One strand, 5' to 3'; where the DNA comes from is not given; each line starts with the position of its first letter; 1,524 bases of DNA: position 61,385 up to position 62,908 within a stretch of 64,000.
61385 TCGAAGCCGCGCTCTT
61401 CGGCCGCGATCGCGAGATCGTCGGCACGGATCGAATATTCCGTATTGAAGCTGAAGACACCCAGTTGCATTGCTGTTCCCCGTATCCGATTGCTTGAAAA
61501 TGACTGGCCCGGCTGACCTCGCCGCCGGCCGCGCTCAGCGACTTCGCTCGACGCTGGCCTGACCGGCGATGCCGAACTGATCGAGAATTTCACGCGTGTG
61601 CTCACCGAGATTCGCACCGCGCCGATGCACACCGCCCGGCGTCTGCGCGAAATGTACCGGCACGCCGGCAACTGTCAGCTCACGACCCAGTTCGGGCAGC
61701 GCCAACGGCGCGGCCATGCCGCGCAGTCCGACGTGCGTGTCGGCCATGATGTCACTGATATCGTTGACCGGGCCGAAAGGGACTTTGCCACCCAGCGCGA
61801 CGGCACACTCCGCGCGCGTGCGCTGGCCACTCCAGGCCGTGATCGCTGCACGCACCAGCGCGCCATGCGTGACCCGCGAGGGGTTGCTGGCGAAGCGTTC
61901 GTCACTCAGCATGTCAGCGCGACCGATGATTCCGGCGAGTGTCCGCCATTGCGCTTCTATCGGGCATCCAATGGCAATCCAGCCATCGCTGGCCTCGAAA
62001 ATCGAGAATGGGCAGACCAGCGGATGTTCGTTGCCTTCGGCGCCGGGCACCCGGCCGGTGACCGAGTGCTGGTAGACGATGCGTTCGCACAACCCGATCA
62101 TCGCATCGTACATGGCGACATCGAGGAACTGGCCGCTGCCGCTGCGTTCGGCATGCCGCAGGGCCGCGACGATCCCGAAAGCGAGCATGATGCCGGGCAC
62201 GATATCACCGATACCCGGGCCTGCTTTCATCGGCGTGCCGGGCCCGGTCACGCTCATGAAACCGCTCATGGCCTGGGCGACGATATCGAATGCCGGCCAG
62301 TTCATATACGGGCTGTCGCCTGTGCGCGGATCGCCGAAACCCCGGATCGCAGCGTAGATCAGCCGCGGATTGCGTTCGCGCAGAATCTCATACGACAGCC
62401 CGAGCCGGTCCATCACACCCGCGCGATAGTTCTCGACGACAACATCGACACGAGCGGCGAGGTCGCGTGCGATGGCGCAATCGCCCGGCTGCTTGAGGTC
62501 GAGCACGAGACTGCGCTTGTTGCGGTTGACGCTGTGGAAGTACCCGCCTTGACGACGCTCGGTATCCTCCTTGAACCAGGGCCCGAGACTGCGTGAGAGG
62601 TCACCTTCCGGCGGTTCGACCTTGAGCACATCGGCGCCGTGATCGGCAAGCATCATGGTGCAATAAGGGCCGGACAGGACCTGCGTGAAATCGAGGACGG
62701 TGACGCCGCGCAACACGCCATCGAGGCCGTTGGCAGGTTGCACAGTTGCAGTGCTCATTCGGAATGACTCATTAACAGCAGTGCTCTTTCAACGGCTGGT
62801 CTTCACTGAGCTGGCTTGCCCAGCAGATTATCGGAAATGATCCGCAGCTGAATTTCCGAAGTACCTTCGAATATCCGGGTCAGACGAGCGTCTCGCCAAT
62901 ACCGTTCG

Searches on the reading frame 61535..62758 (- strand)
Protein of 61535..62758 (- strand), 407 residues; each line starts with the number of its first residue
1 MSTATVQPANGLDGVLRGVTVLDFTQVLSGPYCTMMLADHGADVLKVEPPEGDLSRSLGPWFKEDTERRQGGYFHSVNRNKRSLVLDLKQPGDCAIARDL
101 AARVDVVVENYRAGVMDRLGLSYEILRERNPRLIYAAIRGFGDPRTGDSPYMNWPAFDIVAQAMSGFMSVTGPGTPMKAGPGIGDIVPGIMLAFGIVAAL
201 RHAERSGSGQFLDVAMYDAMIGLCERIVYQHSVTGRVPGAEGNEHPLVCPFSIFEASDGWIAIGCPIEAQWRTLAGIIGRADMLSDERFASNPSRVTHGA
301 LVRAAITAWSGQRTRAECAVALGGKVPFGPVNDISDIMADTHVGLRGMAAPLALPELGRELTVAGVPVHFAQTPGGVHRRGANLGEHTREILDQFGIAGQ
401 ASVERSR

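Call 48: search_protein_families(library=pfam, proteins=[window:61535-62758:-], max_evalue=0.001)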
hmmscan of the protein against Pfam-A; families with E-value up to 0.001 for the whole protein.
window:61535-62758:- (407 aa): 1 family
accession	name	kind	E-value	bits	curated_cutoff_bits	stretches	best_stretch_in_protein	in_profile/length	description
PF02515.22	CoA_transf_3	-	9.8e-121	403.7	23.3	1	16-388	1-366/366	CoA-transferase family III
